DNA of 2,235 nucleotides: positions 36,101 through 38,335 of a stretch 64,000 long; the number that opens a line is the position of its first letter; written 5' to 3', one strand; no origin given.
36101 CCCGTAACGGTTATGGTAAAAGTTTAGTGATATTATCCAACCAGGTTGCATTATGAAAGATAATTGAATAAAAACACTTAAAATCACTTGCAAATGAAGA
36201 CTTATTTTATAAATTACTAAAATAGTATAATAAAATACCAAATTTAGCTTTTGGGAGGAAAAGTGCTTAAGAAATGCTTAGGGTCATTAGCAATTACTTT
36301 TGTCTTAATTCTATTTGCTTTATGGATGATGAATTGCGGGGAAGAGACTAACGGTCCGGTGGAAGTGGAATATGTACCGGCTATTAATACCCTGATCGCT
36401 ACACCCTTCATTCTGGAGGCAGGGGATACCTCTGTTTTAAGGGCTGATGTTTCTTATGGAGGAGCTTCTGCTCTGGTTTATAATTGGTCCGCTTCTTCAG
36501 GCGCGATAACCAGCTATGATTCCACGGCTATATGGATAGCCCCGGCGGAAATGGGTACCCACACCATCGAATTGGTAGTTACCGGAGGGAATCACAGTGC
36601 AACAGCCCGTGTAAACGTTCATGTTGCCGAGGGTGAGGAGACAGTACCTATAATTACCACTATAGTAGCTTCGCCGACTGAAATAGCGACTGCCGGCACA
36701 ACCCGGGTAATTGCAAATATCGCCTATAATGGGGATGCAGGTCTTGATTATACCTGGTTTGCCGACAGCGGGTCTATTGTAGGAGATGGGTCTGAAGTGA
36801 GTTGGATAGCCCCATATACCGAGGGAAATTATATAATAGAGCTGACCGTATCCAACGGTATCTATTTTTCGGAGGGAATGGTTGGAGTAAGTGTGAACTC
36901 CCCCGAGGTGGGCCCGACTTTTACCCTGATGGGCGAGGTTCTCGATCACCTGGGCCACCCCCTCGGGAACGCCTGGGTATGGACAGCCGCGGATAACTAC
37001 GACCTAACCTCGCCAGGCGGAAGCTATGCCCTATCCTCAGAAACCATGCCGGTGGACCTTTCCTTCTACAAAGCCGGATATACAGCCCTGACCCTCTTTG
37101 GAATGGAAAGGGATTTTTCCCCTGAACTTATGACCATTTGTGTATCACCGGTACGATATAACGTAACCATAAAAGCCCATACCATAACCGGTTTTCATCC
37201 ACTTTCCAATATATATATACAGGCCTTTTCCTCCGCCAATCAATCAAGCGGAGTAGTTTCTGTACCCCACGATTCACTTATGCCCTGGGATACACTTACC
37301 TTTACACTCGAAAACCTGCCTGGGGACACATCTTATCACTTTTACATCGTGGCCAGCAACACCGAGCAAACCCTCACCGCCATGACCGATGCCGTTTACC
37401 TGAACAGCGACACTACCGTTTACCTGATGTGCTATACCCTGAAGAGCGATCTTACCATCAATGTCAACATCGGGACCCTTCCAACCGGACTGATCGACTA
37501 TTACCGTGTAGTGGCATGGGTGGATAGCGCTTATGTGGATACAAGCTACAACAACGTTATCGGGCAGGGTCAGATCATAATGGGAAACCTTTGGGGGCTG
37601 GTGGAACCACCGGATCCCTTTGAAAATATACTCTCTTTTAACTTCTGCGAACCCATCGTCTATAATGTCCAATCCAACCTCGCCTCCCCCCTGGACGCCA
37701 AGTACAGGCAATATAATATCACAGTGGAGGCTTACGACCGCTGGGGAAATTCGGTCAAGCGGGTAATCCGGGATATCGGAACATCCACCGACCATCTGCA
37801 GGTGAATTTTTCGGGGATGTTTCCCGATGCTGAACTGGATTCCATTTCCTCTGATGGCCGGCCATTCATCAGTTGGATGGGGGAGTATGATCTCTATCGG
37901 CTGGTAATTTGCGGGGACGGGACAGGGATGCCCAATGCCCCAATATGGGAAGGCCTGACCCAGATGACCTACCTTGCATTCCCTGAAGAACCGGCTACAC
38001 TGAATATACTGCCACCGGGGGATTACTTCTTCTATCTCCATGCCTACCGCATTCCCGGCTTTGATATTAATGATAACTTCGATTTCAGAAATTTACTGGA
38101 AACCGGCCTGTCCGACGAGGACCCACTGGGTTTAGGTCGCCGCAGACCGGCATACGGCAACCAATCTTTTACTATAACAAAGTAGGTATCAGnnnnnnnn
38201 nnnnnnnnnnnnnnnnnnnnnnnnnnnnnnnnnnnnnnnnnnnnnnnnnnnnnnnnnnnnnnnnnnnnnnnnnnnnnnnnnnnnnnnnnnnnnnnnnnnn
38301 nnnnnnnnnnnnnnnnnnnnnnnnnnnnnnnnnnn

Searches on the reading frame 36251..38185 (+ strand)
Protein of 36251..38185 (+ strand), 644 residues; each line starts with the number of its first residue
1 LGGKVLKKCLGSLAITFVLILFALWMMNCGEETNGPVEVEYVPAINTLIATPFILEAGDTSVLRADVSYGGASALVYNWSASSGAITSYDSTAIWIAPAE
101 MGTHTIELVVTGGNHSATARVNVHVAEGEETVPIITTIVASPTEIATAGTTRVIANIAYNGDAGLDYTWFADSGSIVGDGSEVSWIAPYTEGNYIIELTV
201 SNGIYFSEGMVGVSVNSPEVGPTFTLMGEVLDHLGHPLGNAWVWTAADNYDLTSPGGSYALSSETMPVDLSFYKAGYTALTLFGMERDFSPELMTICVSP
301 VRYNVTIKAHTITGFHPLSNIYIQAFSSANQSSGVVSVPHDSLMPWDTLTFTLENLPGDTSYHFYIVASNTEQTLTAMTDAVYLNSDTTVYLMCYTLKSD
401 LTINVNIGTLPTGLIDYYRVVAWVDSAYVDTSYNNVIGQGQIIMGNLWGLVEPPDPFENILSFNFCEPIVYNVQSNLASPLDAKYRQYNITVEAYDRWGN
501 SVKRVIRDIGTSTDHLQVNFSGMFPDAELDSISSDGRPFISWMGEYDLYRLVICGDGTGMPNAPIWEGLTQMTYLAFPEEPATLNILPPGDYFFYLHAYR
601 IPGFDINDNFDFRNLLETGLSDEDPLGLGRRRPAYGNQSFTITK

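Call 27: search_protein_families(library=pfam, proteins=[window:36251-38185:+])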
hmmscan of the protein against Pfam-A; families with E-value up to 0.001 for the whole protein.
window:36251-38185:+ (644 aa): 2 families
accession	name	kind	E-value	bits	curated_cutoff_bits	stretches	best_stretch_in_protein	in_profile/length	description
PF00801.26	PKD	-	6.7e-05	23.3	23.5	0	52-125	8-80/80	PKD domain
PF22352.2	K319L-like_PKD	-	0.00037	20.9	27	0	63-125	16-84/84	K319L-like, PKD domain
